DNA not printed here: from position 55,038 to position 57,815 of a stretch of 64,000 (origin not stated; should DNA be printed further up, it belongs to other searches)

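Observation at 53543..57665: Three uncharacterised genes co-oriented behind the triad: two proteins sharing a beta-helix-like module plus a 4-TM protein (candidate novel effector arm)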

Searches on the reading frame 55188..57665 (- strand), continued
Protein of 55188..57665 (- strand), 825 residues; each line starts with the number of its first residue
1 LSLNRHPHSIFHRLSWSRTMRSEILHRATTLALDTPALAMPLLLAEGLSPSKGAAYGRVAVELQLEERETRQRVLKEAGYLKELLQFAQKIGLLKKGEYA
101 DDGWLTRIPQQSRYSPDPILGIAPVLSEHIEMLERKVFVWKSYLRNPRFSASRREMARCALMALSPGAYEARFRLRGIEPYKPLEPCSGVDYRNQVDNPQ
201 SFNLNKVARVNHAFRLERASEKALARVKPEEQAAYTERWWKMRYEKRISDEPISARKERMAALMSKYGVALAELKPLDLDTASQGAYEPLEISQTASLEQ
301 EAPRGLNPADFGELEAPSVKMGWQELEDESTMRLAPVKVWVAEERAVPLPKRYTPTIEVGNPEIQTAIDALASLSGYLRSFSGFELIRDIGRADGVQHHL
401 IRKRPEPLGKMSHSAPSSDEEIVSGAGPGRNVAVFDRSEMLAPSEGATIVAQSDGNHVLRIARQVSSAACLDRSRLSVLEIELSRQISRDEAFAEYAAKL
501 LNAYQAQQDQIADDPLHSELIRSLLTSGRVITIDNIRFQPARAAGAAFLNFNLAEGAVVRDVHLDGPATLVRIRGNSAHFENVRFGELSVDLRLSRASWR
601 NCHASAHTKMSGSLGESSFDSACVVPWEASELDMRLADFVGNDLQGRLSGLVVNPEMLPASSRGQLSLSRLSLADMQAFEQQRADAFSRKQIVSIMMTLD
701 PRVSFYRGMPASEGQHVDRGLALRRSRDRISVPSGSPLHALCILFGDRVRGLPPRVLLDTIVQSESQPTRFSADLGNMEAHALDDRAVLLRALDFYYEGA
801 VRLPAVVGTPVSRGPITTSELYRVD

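Call 69: fold_search(model_id=the predicted structure, library=pdb)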
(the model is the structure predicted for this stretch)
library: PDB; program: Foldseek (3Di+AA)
matches with E <= 10: 189; with E <= 0.001: 0
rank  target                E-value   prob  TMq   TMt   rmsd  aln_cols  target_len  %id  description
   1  2w7z_A                8.0e-03  0.14  0.06  0.13  13.2       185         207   17  Structure of the pentapeptide repeat protein EfsQnr, a DNA gyrase inhibitor. Free amines modified by cyclic pentylatio (released 2009-05-05)
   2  5gai_0                1.1e-01  0.08  0.07  0.08  19.1       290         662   12  Probabilistic Structural Models of Mature P22 Bacteriophage Portal, Hub, and Tailspike proteins (released 2016-02-17)
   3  2w7z_B                2.2e-01  0.11  0.07  0.20  10.0       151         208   11  Structure of the pentapeptide repeat protein EfsQnr, a DNA gyrase inhibitor. Free amines modified by cyclic pentylatio (released 2009-05-05)
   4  2g0y                  2.3e-01  0.35  0.09  0.40   7.9       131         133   16  Crystal Structure of a Lumenal Pentapeptide Repeat Protein from Cyanothece sp 51142 at 2.3 Angstrom Resolution. Tetragon (released 2006-11-07)
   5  1k8f_A                2.7e-01  0.60  0.11  0.39   5.2       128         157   15  CRYSTAL STRUCTURE OF THE HUMAN C-TERMINAL CAP1-ADENYLYL CYCLASE ASSOCIATED PROTEIN (released 2003-07-01)
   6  3du1                  2.8e-01  0.23  0.09  0.23   7.9       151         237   14  The 2.0 Angstrom Resolution Crystal Structure of HetL, a Pentapeptide Repeat Protein involved in Heterocyst Differentiat (released 2008-11-11)
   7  2xt2_B                3.5e-01  0.07  0.06  0.19  13.9       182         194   13  Structure of the pentapeptide repeat protein AlbG, a resistance factor for the topoisomerase poison albicidin. (released 2010-10-13)
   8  1xs0_C                5.1e-01  0.25  0.07  0.31  12.1       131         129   14  Structure of the E. coli Ivy protein (released 2004-11-02)
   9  2xc1_A                5.1e-01  0.14  0.09  0.11  16.0       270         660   11  Full-length Tailspike Protein Mutant Y108W of Bacteriophage P22 (released 2011-05-04)
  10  2b0r_A                5.4e-01  0.38  0.10  0.38   5.4       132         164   15  Crystal Structure of Cyclase-Associated Protein from Cryptosporidium parvum (released 2005-09-27)
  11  1kq5_A                6.0e-01  0.33  0.10  0.39   5.1       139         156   14  C-terminal Domain of Cyclase Associated Protein with PRO 505 Replaced by SER (P505S) (released 2002-01-16)
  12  4h62_Q                6.0e-01  0.20  0.08  0.18   9.4       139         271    9  Structure of the Saccharomyces cerevisiae Mediator subcomplex Med17C/Med11C/Med22C (released 2012-10-31)
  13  3nb2_A                6.0e-01  0.13  0.08  0.09   9.1       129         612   19  Crystal structure of E. coli O157:H7 effector protein NleL (released 2010-10-27)
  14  5jmc_H                6.0e-01  0.10  0.06  0.35   8.9       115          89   12  Receptor binding domain of Botulinum neurotoxin A in complex with rat SV2C (released 2016-06-15)
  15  4oiv_A                6.0e-01  0.07  0.07  0.20  23.8       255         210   10  Structural basis for small molecule NDB as a selective antagonist of FXR (released 2015-03-25)
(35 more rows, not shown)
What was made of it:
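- The top Foldseek hits are EfsQnr (E 8e-3), AlbG, MfpA and HetL (call 69).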

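Call 75: find_encoding_contigs(protein=P0013, flank=10000, max_places=1)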
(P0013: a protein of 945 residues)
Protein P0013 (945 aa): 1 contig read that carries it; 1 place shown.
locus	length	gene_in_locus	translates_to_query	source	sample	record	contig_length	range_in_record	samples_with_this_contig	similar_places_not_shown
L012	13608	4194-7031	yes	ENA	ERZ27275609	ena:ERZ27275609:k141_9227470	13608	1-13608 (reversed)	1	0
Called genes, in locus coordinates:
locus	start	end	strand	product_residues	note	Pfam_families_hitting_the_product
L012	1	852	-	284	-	?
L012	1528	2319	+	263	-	PF13672:PP2C_2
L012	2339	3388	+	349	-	-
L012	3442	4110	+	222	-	-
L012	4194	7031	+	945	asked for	-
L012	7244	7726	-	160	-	-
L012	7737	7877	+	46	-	-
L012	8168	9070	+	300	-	-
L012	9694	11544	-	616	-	PF07728:AAA_5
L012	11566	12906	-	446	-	PF13519:VWA_2 (faint), PF05762:VWA_CoxE, PF11775:CobT_C (weak), PF00092:VWA (weak), PF11775:CobT_C (weak)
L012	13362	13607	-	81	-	?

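Call 76: find_encoding_contigs(protein=P0020, flank=10000, max_places=1)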
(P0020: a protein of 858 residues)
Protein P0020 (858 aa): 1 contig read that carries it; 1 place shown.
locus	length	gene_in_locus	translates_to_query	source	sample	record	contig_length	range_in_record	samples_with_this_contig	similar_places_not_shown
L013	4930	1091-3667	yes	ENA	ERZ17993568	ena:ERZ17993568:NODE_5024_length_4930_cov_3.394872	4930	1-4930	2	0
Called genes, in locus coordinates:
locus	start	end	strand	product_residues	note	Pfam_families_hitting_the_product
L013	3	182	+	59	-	?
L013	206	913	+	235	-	-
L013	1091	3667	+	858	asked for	-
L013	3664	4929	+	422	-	?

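Call 77: find_encoding_contigs(protein=P0017, flank=10000, max_places=1)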
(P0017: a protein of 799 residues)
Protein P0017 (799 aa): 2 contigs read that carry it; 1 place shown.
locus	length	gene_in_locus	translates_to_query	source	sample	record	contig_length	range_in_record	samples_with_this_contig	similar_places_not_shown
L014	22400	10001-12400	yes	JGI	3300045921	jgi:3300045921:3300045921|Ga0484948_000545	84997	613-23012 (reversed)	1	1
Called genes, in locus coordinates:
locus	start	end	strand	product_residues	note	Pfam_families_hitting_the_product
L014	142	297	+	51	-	-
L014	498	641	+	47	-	-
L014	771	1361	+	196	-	-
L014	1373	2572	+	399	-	PF00004:AAA, PF17862:AAA_lid_3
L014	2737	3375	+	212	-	-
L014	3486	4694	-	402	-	-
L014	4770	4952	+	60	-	-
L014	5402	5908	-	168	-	-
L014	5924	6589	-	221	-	-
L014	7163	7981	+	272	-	PF13672:PP2C_2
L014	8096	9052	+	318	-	-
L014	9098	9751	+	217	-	-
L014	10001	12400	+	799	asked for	-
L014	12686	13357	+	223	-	-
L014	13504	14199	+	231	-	-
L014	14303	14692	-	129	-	-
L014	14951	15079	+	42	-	-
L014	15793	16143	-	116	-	-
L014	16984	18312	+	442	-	PF01229:Glyco_hydro_39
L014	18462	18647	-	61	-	-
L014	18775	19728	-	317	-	PF13173:AAA_14 (weak), PF13635:DUF4143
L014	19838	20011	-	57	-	-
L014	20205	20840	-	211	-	PF02661:Fic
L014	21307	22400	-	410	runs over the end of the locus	PF05226:CHASE2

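Call 84: fold_search(model_id=the predicted structure, library=viral)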
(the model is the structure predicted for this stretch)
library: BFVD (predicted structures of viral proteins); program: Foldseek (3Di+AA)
matches with E <= 10: 193; with E <= 0.001: 0
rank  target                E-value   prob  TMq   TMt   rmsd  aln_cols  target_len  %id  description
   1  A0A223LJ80            3.5e-02  0.06  0.07  0.09  22.8       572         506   10  Uncharacterized protein [Erwinia phage vB_EamM_RisingSun]
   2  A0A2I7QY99            8.1e-02  0.06  0.07  0.12  20.1       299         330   11  (no name in the UniProt tables at hand)
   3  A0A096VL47            2.1e-01  0.05  0.05  0.06  40.5       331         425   13  Phage tail lysozyme domain-containing protein [Synechococcus phage S-CBP2]
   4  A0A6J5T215            2.2e-01  0.13  0.07  0.10  42.8       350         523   11  Uncharacterized protein [uncultured Caudovirales phage]
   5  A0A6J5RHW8            2.6e-01  0.08  0.07  0.05  32.4       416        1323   12  Uncharacterized protein [uncultured Caudovirales phage]
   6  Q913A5                2.6e-01  0.04  0.06  0.08  33.6       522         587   11  Nucleoprotein (Fragment) [Zaire ebolavirus]
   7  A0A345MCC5            3.6e-01  0.14  0.07  0.16  19.3       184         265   11  Uncharacterized protein [Gordonia phage Teatealatte]
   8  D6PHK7                4.7e-01  0.07  0.06  0.14  53.0       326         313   13  (no name in the UniProt tables at hand)
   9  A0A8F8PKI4            5.0e-01  0.08  0.11  0.12  39.0       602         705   10  Uncharacterized protein [Clandestinovirus]
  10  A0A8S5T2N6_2          5.5e-01  0.05  0.08  0.06  36.7       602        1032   12  Morphogenesis protein 1 wall, phi29, hydrolase, infection [Myoviridae sp. ctqfO1]
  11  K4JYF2                6.1e-01  0.08  0.06  0.17  18.6       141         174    9  Uncharacterized protein [Abalone herpesvirus (isolate Abalone/Australia/Victoria/2009)]
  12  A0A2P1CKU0            6.5e-01  0.20  0.06  0.25   8.1        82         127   13  Uncharacterized protein [Pantoea phage vB_PagS_Vid5]
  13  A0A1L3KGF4            6.8e-01  0.11  0.07  0.06  30.2       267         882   12  (no name in the UniProt tables at hand)
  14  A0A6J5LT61            7.2e-01  0.11  0.04  0.23  17.0       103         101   13  Uncharacterized protein [uncultured Caudovirales phage]
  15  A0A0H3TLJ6            7.2e-01  0.06  0.08  0.17  24.3       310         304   11  (no name in the UniProt tables at hand)
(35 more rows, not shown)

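Call 89: search_dna_similar(query=window:55188-57608:-, collection=plasmids, mode=protein, max_evalue=0.001, max_rows=10)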
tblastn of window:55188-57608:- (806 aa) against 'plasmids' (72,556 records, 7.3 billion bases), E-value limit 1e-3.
No match.

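Call 90: search_dna_similar(query=window:55188-57608:-, collection=phages, mode=protein, max_evalue=0.001, max_rows=10)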
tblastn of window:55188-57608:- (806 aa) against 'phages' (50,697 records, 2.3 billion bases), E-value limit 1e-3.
No match.
